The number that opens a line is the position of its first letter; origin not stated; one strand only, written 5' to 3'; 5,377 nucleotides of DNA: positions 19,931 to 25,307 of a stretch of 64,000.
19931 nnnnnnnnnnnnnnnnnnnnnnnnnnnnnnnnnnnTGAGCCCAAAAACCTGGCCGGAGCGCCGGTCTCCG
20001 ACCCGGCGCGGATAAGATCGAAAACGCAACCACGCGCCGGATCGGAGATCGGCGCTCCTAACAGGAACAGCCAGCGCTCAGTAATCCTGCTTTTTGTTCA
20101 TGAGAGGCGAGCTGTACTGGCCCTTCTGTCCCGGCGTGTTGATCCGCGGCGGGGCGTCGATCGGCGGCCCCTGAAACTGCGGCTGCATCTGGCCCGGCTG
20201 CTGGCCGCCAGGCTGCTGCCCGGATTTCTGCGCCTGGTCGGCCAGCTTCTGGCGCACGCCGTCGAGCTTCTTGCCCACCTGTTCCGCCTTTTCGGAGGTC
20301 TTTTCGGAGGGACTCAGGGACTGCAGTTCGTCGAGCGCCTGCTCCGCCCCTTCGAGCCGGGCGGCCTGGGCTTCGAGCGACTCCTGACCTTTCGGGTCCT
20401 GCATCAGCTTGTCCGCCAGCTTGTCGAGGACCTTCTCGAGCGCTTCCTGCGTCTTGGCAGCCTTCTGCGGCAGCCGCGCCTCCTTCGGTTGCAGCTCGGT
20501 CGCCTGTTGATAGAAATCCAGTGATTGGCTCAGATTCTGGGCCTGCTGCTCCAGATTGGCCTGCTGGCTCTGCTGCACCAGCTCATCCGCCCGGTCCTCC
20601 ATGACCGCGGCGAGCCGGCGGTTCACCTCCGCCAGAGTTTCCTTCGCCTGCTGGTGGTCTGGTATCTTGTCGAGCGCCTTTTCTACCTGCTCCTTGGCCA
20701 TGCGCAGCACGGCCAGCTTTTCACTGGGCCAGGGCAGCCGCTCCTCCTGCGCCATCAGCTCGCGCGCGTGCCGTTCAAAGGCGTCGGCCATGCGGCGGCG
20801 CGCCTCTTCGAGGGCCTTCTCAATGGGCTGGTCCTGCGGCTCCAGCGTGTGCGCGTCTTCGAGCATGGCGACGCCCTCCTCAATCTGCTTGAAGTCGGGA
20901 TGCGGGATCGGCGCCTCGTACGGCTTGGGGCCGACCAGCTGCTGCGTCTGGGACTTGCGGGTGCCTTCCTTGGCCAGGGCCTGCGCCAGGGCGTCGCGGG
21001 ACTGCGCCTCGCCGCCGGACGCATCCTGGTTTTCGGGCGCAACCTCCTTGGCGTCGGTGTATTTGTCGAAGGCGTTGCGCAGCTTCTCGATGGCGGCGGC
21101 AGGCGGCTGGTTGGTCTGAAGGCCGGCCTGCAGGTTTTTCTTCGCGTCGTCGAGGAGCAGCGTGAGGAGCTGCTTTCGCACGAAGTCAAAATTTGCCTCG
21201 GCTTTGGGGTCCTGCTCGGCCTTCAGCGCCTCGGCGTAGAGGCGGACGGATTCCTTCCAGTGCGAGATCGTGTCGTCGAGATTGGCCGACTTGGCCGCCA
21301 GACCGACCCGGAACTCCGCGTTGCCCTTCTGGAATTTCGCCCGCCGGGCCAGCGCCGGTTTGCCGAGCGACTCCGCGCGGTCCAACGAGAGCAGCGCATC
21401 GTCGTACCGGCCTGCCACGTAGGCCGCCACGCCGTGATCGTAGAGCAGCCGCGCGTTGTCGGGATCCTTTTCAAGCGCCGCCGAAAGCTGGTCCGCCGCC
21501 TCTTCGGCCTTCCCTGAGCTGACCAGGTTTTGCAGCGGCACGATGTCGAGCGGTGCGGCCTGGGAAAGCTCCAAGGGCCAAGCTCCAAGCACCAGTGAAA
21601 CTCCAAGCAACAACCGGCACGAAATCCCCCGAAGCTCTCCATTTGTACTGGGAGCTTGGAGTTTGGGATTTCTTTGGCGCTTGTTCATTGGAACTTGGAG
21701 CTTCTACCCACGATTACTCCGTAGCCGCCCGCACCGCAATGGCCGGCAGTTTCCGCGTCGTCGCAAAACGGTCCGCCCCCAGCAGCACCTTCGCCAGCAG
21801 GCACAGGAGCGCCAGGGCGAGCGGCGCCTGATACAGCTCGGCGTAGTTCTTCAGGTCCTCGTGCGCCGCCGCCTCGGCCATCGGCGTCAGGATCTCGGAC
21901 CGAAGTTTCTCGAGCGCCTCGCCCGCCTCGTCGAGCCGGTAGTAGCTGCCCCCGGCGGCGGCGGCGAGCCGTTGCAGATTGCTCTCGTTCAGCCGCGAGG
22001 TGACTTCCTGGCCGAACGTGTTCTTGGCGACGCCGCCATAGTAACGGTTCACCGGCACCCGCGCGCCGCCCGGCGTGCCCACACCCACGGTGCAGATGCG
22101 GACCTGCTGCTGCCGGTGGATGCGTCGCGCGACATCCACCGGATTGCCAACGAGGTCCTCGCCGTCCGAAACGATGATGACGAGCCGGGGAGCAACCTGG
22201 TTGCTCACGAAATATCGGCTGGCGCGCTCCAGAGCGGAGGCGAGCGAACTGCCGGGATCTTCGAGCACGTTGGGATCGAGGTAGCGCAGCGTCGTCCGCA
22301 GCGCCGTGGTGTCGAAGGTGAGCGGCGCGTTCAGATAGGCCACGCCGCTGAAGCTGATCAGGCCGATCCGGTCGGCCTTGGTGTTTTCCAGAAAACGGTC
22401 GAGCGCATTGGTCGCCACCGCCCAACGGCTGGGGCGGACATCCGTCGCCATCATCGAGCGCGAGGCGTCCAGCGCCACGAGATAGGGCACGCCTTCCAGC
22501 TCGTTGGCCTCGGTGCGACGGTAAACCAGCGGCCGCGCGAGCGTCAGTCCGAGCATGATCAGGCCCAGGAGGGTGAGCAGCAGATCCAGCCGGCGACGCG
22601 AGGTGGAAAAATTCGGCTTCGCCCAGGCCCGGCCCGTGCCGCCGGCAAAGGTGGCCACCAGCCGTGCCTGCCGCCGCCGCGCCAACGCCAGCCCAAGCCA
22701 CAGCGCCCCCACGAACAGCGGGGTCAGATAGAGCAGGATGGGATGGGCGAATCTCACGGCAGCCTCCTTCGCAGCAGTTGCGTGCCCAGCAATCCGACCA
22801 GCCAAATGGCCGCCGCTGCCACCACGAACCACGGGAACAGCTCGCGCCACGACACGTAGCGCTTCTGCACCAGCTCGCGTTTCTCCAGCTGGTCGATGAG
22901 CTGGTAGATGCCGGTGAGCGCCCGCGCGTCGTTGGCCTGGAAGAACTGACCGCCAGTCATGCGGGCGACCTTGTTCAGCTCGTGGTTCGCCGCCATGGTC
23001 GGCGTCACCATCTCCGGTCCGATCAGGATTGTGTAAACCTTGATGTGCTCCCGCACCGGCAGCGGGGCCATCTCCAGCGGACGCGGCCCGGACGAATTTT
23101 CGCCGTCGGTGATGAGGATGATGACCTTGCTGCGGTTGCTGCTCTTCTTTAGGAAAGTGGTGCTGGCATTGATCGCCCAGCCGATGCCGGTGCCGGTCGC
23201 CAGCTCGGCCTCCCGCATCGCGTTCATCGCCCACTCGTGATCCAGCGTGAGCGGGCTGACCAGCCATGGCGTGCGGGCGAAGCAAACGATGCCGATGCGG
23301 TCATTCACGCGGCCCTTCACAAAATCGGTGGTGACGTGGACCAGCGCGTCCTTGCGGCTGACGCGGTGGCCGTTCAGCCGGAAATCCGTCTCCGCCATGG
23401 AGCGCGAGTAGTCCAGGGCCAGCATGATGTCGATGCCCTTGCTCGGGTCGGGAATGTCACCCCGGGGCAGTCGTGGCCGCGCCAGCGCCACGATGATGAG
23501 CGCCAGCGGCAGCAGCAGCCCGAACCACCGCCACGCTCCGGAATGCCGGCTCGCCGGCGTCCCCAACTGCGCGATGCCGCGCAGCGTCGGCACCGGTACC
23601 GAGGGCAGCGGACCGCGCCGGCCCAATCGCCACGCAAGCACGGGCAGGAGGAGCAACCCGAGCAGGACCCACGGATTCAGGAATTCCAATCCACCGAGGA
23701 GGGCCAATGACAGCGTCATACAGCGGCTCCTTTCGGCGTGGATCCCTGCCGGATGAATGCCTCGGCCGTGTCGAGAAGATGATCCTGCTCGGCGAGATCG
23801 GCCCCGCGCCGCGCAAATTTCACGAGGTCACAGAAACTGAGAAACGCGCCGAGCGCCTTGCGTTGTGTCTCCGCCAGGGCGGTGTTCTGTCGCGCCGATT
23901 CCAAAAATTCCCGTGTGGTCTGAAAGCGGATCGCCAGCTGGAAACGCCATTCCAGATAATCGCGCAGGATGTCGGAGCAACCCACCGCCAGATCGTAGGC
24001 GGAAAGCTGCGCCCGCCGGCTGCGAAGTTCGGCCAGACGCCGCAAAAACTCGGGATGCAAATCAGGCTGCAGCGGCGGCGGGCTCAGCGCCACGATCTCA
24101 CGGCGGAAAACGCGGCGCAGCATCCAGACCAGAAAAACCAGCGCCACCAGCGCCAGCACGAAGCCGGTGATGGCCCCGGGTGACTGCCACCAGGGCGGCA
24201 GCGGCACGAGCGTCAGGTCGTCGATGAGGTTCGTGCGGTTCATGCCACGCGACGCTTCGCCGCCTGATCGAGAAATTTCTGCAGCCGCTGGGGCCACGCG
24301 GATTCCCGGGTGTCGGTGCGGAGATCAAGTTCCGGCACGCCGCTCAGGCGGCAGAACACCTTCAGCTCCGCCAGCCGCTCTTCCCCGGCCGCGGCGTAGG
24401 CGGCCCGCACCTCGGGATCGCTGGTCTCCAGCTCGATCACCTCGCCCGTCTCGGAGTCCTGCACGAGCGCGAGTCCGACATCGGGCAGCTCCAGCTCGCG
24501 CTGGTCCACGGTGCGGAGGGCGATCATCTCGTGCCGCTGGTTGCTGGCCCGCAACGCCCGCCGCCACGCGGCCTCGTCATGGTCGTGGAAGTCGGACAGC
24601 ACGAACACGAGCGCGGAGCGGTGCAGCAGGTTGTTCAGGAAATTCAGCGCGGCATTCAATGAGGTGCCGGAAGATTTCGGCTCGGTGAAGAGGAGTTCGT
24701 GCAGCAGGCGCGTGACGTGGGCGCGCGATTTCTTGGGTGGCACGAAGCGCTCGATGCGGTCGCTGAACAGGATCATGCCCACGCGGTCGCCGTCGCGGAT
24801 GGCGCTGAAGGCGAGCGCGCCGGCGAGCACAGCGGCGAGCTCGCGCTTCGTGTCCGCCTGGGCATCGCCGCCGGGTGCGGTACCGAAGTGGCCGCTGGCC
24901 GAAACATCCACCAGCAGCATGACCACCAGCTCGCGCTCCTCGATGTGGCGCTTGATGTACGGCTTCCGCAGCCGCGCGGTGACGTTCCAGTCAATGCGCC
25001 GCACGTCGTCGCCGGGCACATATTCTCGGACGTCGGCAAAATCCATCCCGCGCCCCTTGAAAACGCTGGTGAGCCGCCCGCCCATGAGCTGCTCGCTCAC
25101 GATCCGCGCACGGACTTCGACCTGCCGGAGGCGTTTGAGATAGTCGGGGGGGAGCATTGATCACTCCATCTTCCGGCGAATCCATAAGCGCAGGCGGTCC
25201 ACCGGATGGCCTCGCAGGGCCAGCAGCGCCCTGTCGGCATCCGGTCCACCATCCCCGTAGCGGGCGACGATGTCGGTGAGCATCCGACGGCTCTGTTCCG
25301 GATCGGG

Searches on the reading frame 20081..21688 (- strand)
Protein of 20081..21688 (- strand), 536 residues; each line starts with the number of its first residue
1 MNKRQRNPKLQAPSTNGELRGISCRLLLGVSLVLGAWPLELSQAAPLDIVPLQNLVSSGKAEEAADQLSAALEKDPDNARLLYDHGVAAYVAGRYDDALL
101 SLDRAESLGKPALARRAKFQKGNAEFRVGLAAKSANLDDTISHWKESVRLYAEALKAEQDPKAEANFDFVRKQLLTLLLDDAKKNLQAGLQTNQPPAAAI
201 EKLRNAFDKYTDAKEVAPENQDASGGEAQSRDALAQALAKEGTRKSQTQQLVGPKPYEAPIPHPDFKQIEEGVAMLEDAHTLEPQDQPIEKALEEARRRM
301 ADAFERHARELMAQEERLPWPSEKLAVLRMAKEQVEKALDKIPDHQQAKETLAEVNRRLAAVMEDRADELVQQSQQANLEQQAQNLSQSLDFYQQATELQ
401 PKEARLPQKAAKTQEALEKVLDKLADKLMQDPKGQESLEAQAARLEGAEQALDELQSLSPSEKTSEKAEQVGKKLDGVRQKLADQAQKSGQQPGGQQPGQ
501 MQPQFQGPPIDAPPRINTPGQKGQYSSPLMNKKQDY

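Call 61: search_protein_families(library=pfam, proteins=[window:20081-21688:-], max_evalue=0.001)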
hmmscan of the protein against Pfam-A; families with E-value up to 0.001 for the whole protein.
window:20081-21688:- (536 aa): 4 families
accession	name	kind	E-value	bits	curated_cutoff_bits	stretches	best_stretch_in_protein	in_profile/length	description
PF13432.12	TPR_16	-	1.3e-07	32.4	32.7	1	55-106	7-58/65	Tetratricopeptide repeat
PF13414.12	TPR_11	-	5.1e-06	26.5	26.8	1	55-90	4-39/42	TPR repeat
PF14559.12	TPR_19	-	2.4e-05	25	25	1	55-105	1-51/68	Tetratricopeptide repeat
PF00515.34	TPR_1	-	0.00033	20.8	27.8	0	376-402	7-33/34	Tetratricopeptide repeat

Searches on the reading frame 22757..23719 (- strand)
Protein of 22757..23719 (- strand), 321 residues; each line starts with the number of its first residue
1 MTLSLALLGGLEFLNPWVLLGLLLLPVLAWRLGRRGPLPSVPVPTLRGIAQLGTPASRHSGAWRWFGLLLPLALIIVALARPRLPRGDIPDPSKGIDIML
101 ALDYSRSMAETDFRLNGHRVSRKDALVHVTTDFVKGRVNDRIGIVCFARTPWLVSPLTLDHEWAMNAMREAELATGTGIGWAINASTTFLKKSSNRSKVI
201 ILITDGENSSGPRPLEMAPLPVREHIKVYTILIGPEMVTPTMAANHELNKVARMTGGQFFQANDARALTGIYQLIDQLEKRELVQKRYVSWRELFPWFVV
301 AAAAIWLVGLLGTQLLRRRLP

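Call 61: search_protein_families(library=pfam, proteins=[window:22757-23719:-], max_evalue=0.001)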
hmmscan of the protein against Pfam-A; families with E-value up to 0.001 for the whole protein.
window:22757-23719:- (321 aa): 4 families
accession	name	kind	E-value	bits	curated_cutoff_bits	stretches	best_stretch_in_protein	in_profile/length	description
PF00092.34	VWA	-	4.4e-16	60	23.8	1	97-272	1-172/174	von Willebrand factor type A domain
PF13519.12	VWA_2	-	4e-15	56.8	27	1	98-207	1-107/107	von Willebrand factor type A domain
PF07584.16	BatA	-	3.4e-07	31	25.9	1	12-82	3-77/77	Aerotolerance regulator N-terminal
PF06707.17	DUF1194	-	0.00024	20.8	27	0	170-233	88-154/206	Protein of unknown function (DUF1194)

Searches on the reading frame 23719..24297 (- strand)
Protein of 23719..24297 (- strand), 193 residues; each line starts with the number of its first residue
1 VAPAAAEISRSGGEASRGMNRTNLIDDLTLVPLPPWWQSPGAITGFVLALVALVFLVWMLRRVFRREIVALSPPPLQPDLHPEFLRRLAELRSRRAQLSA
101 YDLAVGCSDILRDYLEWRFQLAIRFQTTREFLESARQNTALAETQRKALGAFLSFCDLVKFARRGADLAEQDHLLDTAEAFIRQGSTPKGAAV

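Call 61: search_protein_families(library=pfam, proteins=[window:23719-24297:-], max_evalue=0.001)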
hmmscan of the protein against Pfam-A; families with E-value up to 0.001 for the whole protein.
window:23719-24297:- (193 aa): 1 family
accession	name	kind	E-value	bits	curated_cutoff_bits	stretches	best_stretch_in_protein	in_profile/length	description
PF14316.11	DUF4381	-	4.3e-05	24.3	27.2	1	29-184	7-145/145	Domain of unknown function (DUF4381)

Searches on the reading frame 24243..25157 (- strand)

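Call 61: search_protein_families(library=pfam, proteins=[window:24243-25157:-], max_evalue=0.001)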
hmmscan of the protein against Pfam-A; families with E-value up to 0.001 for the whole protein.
window:24243-25157:- (305 aa): 4 families
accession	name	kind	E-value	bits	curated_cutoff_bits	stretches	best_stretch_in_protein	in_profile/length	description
PF01882.25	DUF58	-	3.4e-74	249.1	23.4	1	42-260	1-212/216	Protein of unknown function DUF58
PF13519.12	VWA_2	-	4.8e-16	59.7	27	1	79-190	1-106/107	von Willebrand factor type A domain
PF05762.20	VWA_CoxE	-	0.00053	19.9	26.4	0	119-196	82-165/222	VWA domain containing CoxE-like protein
PF00092.34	VWA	-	0.00097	19.8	23.8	0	80-212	3-135/174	von Willebrand factor type A domain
